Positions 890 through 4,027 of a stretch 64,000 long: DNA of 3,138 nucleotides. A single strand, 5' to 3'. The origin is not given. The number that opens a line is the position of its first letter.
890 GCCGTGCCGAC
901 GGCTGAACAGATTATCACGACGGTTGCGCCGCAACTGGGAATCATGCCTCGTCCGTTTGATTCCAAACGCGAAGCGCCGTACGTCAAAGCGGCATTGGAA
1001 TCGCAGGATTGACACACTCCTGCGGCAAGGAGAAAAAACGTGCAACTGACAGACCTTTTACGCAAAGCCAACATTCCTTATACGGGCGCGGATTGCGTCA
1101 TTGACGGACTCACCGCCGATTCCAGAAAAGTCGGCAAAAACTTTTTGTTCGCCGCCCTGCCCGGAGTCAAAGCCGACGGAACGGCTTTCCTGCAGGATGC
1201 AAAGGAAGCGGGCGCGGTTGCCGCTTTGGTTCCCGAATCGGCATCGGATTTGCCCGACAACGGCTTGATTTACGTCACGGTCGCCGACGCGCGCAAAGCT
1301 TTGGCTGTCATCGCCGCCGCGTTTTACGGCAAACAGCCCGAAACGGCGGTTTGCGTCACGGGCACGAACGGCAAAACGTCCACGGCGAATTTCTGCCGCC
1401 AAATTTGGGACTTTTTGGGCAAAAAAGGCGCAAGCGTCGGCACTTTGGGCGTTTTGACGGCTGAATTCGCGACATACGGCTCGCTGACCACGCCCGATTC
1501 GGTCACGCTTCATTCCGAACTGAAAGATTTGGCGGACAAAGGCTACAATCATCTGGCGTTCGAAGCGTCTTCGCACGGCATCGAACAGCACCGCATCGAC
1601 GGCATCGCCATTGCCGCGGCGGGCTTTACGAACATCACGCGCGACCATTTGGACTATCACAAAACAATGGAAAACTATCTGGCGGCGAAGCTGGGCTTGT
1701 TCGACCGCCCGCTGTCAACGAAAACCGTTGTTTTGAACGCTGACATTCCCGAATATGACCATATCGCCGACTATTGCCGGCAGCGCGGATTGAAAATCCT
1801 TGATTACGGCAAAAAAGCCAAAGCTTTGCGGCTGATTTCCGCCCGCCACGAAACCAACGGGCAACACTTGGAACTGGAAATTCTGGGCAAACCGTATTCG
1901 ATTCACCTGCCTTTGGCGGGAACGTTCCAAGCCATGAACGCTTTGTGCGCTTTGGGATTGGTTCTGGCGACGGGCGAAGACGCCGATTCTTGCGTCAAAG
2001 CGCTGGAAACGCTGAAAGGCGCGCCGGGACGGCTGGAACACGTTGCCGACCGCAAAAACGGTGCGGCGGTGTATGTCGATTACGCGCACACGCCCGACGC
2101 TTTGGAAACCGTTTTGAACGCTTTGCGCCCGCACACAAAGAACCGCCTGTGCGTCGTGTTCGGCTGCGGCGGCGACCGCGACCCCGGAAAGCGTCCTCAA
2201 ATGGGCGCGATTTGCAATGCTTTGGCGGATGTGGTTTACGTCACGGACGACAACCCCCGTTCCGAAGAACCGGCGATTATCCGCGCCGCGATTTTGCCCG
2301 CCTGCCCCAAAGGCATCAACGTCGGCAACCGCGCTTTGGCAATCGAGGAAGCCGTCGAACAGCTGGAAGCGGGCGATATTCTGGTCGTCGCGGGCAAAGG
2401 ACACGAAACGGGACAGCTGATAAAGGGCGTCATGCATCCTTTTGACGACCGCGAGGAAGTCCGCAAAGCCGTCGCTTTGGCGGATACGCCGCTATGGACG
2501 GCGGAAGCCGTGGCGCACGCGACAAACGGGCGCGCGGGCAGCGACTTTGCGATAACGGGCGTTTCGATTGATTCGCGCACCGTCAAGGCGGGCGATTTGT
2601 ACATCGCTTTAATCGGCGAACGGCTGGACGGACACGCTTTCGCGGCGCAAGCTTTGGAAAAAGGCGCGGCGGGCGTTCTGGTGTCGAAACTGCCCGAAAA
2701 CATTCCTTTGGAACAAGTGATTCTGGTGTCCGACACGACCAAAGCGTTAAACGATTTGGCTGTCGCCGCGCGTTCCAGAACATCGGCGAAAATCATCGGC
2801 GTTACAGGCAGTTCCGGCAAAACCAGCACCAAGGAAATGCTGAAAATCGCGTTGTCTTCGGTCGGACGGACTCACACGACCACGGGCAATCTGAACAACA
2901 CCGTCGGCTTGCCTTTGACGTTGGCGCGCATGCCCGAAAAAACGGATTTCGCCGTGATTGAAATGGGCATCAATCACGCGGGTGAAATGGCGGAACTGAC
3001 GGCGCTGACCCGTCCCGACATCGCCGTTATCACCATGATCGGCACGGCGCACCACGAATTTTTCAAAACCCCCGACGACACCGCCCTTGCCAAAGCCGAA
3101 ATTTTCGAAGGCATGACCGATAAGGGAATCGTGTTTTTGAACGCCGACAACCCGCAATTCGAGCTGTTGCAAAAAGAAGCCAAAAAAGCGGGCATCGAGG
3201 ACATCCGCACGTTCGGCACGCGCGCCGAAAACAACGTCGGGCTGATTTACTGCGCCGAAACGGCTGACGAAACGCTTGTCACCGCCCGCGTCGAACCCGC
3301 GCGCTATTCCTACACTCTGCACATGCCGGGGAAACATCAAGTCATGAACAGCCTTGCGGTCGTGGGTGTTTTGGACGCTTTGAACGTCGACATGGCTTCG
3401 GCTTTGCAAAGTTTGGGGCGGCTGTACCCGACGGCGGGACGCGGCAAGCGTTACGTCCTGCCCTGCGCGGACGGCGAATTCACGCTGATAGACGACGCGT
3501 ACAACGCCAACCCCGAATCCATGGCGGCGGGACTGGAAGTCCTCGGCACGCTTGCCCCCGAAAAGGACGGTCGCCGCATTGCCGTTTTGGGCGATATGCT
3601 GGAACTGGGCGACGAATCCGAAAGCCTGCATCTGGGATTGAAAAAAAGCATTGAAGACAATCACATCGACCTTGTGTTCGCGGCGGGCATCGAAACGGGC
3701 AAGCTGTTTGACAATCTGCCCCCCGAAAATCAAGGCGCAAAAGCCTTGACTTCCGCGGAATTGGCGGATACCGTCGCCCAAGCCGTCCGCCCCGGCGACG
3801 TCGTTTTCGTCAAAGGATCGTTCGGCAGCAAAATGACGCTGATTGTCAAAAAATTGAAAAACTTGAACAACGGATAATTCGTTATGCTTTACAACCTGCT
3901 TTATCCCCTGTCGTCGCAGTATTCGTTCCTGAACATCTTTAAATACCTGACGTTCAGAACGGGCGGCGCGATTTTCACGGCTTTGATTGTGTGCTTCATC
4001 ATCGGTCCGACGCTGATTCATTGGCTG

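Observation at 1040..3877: In-frame murE-murF gene fusion encoding one 945-aa bifunctional Mur ligase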

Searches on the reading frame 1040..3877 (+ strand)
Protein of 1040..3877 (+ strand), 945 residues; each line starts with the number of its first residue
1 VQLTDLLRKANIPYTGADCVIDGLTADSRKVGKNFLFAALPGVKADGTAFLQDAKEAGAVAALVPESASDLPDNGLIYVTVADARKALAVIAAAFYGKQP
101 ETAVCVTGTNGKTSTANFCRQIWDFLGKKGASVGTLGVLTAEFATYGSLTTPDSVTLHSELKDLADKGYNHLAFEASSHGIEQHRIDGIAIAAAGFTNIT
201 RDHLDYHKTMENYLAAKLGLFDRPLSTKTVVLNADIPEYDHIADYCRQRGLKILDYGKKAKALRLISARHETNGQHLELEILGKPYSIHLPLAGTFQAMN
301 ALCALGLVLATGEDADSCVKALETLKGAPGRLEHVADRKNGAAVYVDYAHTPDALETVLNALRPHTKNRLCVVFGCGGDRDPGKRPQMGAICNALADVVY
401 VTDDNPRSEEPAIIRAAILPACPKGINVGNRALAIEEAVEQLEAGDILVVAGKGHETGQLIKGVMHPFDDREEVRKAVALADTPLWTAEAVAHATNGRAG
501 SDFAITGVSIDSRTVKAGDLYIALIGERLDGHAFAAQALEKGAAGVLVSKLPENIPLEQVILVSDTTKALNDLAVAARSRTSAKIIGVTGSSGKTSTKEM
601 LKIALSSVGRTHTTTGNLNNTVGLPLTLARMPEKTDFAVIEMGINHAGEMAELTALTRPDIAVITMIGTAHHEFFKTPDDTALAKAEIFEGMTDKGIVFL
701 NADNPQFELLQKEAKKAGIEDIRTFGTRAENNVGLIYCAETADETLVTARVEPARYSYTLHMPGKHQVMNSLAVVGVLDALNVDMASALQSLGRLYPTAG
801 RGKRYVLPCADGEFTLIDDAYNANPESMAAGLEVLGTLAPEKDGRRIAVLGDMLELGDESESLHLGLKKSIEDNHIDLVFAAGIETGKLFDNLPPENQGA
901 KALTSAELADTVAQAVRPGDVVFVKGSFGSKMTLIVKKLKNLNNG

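Call 3: search_protein_families(library=pfam, proteins=[window:1040-3877:+])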
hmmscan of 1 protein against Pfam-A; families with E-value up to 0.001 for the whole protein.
window:1040-3877:+ (945 aa): 3 families
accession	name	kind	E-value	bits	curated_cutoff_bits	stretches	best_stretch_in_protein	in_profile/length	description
PF08245.18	Mur_ligase_M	-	1e-96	323.1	24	2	106-307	1-199/200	Mur ligase middle domain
PF02875.26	Mur_ligase_C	-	3.5e-51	173.8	28.4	2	330-454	1-127/127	Mur ligase, glutamate ligase domain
PF01225.30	Mur_ligase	-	2.8e-20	72.9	21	2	505-561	2-58/95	Mur ligase family, catalytic domain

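Call 4: search_protein_families(library=ncbifam, proteins=[window:1040-3877:+])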
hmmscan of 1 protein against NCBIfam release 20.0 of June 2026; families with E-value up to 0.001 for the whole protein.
window:1040-3877:+ (945 aa): 28 families (the best 25 are shown)
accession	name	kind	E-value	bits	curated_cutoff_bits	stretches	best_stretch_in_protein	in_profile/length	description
NF008896.0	PRK11929.1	equivalog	6.5e-267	888.1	1023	1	22-941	30-958/965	bifunctional UDP-N-acetylmuramoyl-L-alanyl-D-glutamate--2,6-diaminopimelate ligase MurE/UDP-N-acetylmuramoyl-tripeptide--D-alanyl-D-alanine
NF001124.0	PRK00139.1-2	equivalog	1e-218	727.1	476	2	14-480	21-494/500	UDP-N-acetylmuramoyl-L-alanyl-D-glutamate--2,6-diaminopimelate ligase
TIGR01085.1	murE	subfamily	1.9e-166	554.7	257.3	2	18-478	1-471/472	UDP-N-acetylmuramyl-tripeptide synthetase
NF010693.0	PRK14093.1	equivalog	2.1e-166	554.3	544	3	482-940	3-465/479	UDP-N-acetylmuramoylalanyl-D-glutamyl-2,6-diaminopimelate--D-alanyl-D-alanine ligase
NF001126.0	PRK00139.1-4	equivalog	6.4e-164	546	373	2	1-478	1-482/486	UDP-N-acetylmuramoyl-L-alanyl-D-glutamate--2,6-diaminopimelate ligase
TIGR01143.1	murF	subfamily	7.4e-153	509.4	288.6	3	510-939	1-418/418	UDP-N-acetylmuramoyl-tripeptide--D-alanyl-D-alanine ligase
NF001123.0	PRK00139.1-1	equivalog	3.4e-133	444.9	586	2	2-477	3-488/493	UDP-N-acetylmuramoyl-L-alanyl-D-glutamate--2,6-diaminopimelate ligase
NF008041.0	PRK10773.1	equivalog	2.4e-106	356.2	551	2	491-941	9-449/453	UDP-N-acetylmuramoyl-tripeptide--D-alanyl-D-alanine ligase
NF010628.0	PRK14022.1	equivalog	7.4e-97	325.1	536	2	5-476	19-478/483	UDP-N-acetylmuramoyl-L-alanyl-D-glutamate--L-lysine ligase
NF008897.0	PRK11930.1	equivalog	5.5e-74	249.6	804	3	500-940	19-454/822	bifunctional UDP-N-acetylmuramoyl-tripeptide:D-alanyl-D-alanine ligase/alanine racemase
NF001130.0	PRK00139.2-4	equivalog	6.2e-64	216.6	715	2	5-478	16-510/516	UDP-N-acetylmuramoyl-L-alanyl-D-glutamate--2,6-diaminopimelate ligase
NF001129.0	PRK00139.2-3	equivalog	1.4e-49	168.9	762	2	16-474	36-510/517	UDP-N-acetylmuramoyl-L-alanyl-D-glutamate--2,6-diaminopimelate ligase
TIGR01087.1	murD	equivalog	1.5e-47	162.7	211.95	2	166-406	149-377/441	UDP-N-acetylmuramoyl-L-alanine--D-glutamate ligase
TIGR01082.1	murC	equivalog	1.9e-46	159.1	335.1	2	196-374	173-352/449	UDP-N-acetylmuramate--L-alanine ligase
NF001127.0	PRK00139.2-1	equivalog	2.8e-43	148.4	997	2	18-242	28-253/520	UDP-N-acetylmuramoyl-L-alanyl-D-glutamate--2,6-diaminopimelate ligase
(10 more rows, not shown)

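Call 5: search_solved_structures(query=window:1040-3874:+, max_evalue=1e-20)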
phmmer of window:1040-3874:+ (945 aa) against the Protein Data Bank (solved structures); distinct sequences matched with E-value up to 1e-20: 20.
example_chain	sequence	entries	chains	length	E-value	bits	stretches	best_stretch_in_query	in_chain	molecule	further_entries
8f5d_A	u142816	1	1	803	1e-120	407.5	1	23-801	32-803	Multifunctional fusion protein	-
8g6p_A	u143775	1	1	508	1.5e-76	261.3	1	18-478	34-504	UDP-N-acetylmuramoyl-L-alanyl-D-glutamate--2,6-diaminopimelate ligase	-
2wtz_A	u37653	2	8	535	5.9e-74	252.8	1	18-478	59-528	UDP-N-ACETYLMURAMOYL-L-ALANYL-D-GLUTAMATE--2,6-DIAMINOPIMELATE LIGASE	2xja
4bub_A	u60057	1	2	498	1.6e-73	251.3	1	76-477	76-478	UDP-N-ACETYLMURAMOYL-L-ALANYL-D-GLUTAMATE--LD-LYSINE LIGASE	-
7b6o_A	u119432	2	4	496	1.2e-71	245.1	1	78-476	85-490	UDP-N-acetylmuramoyl-L-alanyl-D-glutamate-2,6-diaminopimelate ligase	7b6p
1e8c_A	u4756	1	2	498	1.6e-70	241.4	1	24-477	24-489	UDP-N-ACETYLMURAMOYLALANYL-D-GLUTAMATE--2,6-DIAMINOPIMELATE LIGASE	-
7b53_A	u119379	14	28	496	2e-70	241.1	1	78-476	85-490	UDP-N-acetylmuramoyl-L-alanyl-D-glutamate--2,6-diaminopimelate ligase | UDP-N-acetylmuramoyl-L-alanyl-D-glutamate-2,6-diaminopimelate ligase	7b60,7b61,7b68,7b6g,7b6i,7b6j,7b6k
7d27_A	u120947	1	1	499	6.5e-67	229.4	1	23-479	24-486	UDP-N-acetylmuramoyl-L-alanyl-D-glutamate--2,6-diaminopimelate ligase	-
1gg4_A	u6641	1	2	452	1.1e-66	228.7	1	495-938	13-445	UDP-N-ACETYLMURAMOYLALANYL-D-GLUTAMYL-2,6-DIAMINOPIMELATE-D-ALANYL-D-ALANYL LIGASE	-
8w9z_N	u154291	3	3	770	1.4e-64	221.7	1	14-415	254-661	UDP-N-acetylmuramoyl-L-alanyl-D-glutamate--2, 6-diaminopimelate ligase-like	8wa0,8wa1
4c12_A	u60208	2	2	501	1.5e-61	211.7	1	18-465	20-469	UDP-N-ACETYLMURAMOYL-L-ALANYL-D-GLUTAMATE--L-LYSINE LIGASE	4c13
4cvk_A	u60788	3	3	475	4e-54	187.1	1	499-867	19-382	UDP-N-acetylmuramoyl-tripeptide--D-alanyl-D-alanine ligase | UDP-N-ACETYLMURAMOYL-TRIPEPTIDE--D-ALANYL-D- ALANINE LIGASE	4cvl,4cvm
3zm5_A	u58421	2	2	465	3e-51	177.6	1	502-889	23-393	UDP-N-ACETYLMURAMOYL-TRIPEPTIDE--D-ALANYL-D-ALANINE LIGASE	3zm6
2am1_A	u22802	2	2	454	3.7e-51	177.3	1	502-889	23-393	UDP-N-acetylmuramoylalanine-D-glutamyl-lysine-D-alanyl-D-alanine ligase, MurF protein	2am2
4qdi_A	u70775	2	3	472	4.8e-51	176.9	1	485-891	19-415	UDP-N-acetylmuramoyl-tripeptide--D-alanyl-D-alanine ligase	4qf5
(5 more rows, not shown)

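Call 6: find_homologous_proteins(query=window:1040-3874:+, max_evalue=1e-30)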
Query window:1040-3874:+ (945 aa): 7997 proteins with E <= 1e-30 among 8000 candidates; the best 120 are listed.
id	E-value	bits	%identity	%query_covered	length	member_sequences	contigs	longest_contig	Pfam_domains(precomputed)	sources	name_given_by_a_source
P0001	0.0e+0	2069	98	100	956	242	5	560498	PF02875.27,PF08245.19,PF01225.31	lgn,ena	-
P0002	0.0e+0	1394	68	100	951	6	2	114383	PF02875.27,PF08245.19,PF01225.31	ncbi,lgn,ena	-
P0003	0.0e+0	1371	66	100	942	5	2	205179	PF02875.27,PF08245.19,PF01225.31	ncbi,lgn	-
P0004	0.0e+0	1371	65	100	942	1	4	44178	PF02875.27,PF08245.19,PF01225.31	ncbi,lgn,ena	-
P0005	0.0e+0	1370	65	100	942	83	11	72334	PF02875.27,PF08245.19,PF01225.31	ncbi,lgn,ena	-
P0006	0.0e+0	1366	66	99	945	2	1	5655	PF02875.27,PF08245.19,PF01225.31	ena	-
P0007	0.0e+0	1360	65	100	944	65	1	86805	PF02875.27,PF08245.19,PF01225.31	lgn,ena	-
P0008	0.0e+0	1360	66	100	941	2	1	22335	PF02875.27,PF08245.19,PF01225.31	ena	-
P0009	0.0e+0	1360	66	99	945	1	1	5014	PF02875.27,PF08245.19,PF01225.31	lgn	-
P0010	0.0e+0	1358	66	99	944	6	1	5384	PF02875.27,PF08245.19,PF01225.31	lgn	-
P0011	0.0e+0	1358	65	100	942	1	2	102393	PF02875.27,PF08245.19,PF01225.31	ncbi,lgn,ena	-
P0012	0.0e+0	1358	66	99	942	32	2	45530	PF02875.27,PF08245.19,PF01225.31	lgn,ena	-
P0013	0.0e+0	1358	67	99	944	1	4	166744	PF02875.27,PF08245.19,PF01225.31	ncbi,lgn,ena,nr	ncbi:MAG: UDP-N-acetylmuramoyl-L-alanyl-D-glutamate--2,6-diaminopimelate ligase [Alphaproteobacteria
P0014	0.0e+0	1357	65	100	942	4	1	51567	PF02875.27,PF08245.19,PF01225.31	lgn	-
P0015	0.0e+0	1357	65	100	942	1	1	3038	PF02875.27,PF08245.19,PF01225.31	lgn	-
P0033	0.0e+0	1125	57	99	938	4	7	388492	PF02875.27,PF08245.19,PF01225.31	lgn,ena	-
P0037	9.2e-271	919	49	99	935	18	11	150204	PF02875.27,PF08245.19,PF01225.31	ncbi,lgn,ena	-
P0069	5.1e-259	880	47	100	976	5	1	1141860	PF02875.27,PF08245.19,PF01225.31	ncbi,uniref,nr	ncbi:UDP-N-acetylmuramoylalanyl-D-glutamyl-2,6-diaminopimelate--D-alanyl-D-alanine ligase [Pseudovib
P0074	8.3e-257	873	47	99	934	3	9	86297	PF02875.27,PF08245.19,PF01225.31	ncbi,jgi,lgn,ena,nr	ncbi:MAG: UDP-N-acetylmuramoyl-L-alanyl-D-glutamate--2,6-diaminopimelate ligase [Alphaproteobacteria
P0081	9.4e-254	863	49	99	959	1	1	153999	PF02875.27,PF08245.19,PF01225.31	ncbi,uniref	ncbi:UDP-N-acetylmuramoyl-L-alanyl-D-glutamate--2,6-diaminopimelate ligase [Amorphus sp. 3PC139-8]|u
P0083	2.2e-253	861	51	52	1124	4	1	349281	PF02875.27,PF08245.19,PF01225.31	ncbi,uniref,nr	ncbi:UDP-N-acetylmuramoylalanyl-D-glutamyl-2,6-diaminopimelate--D-alanyl-D-alanine ligase [Pseudovib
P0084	4.1e-253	861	48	97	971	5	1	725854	PF02875.27,PF08245.19,PF01225.31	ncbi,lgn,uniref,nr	ncbi:UDP-N-acetylmuramoyl-L-alanyl-D-glutamate--2,6-diaminopimelate ligase [Insolitispirillum peregr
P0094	9.4e-251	853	49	99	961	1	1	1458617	PF02875.27,PF08245.19,PF01225.31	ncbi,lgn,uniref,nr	ncbi:UDP-N-acetylmuramoyl-L-alanyl-D-glutamate--2,6-diaminopimelate ligase [Amorphus orientalis]|uni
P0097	2.9e-250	851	46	97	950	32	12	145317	PF02875.27,PF08245.19,PF01225.31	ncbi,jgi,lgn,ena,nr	ncbi:MAG: UDP-N-acetylmuramoyl-L-alanyl-D-glutamate--2,6-diaminopimelate ligase [Alphaproteobacteria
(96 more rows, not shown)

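Call 12: find_related_loci(query=A1, collection=genome_contigs, flank=4000)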
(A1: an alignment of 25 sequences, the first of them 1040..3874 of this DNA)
Query A1 (945 aa) in genome_contigs; peptide patterns used: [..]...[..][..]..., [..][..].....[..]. (x = any residue, [..] = any of these).
600 stretches matched a pattern (row limit reached: there are more); 600 encode a relative of the query (tblastn E <= 1e-3); the best 80 are kept; 80 distinct loci.
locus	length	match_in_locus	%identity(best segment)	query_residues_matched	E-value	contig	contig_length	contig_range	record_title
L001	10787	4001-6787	49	23-941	0e+0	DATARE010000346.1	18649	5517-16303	MAG TPA_asm: Micropepsaceae bacterium isolate SMAG_U5485 k141_901408, whole genome shotgun sequence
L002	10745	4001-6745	44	21-940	0e+0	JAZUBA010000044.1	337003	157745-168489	MAG: Alphaproteobacteria bacterium isolate T1900045318_YK20190007.MAGScoT_cleanbin_000005 SGB_6327_k141_2279381, whole g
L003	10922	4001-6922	45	1-941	0e+0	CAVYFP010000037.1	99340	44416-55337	MAG: uncultured Alphaproteobacteria bacterium isolate MFD01188.bin.1.69 genome assembly, contig: contig_56399, whole gen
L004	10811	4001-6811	46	10-939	0e+0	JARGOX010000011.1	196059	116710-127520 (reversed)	MAG: Rhizobiaceae bacterium isolate bin_ji_oxhcr1.012 NODE_58_length_196059_cov_14.591702, whole genome shotgun sequence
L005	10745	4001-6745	44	21-940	0e+0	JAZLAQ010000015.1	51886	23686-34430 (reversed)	MAG: Alphaproteobacteria bacterium isolate T1900045075_TC20190069.MAGScoT_cleanbin_000004 SGB_4630_k141_2650775, whole g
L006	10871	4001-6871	47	2-940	0e+0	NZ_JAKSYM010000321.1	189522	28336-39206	Methylobacterium sp. J-030 k141_714, whole genome shotgun sequence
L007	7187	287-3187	44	1-942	0e+0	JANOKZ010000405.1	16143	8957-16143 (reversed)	MAG: Hyphomicrobium sp. isolate VAR_45_metabat_381 VAR_45_k141_1084396, whole genome shotgun sequence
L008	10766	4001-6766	47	27-939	0e+0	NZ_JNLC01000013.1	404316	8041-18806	Bosea sp. 117 U742DRAFT_scaffold00004.4_C, whole genome shotgun sequence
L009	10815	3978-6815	43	16-944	0e+0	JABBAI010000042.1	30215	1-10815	MAG: Octadecabacter sp. isolate HE327_NSB057 NODE_1983_length_30215_cov_10.612235, whole genome shotgun sequence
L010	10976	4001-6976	44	1-941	0e+0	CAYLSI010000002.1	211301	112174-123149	MAG TPA_asm: uncultured Hyphomicrobium sp. isolate binchicken_co179_164 genome assembly, contig: NODE_279_length_211301_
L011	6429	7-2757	44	47-944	0e+0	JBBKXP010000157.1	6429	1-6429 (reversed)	MAG: Paracoccaceae bacterium isolate metabat_bins.135 k119_578581, whole genome shotgun sequence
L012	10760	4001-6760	38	17-939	0e+0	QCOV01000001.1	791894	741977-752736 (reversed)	OCS116 cluster bacterium AG-435-F03 Ga0172089_11, whole genome shotgun sequence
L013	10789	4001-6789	48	8-932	0e+0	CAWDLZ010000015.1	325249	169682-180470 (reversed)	MAG: uncultured Alphaproteobacteria bacterium isolate MFD04492.bin.2.120 genome assembly, contig: contig_39241, whole ge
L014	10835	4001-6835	48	1-943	0e+0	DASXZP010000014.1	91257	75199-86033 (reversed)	MAG TPA_asm: Caulobacteraceae bacterium isolate SMAG_U4855 k141_286913, whole genome shotgun sequence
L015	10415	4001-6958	40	1-939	2e-180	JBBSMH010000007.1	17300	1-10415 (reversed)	MAG: Sphingomonadales bacterium isolate LS5_sbin.26 LS5_sbin.26_K_318174_L_17300_cov_11.4780, whole genome shotgun seque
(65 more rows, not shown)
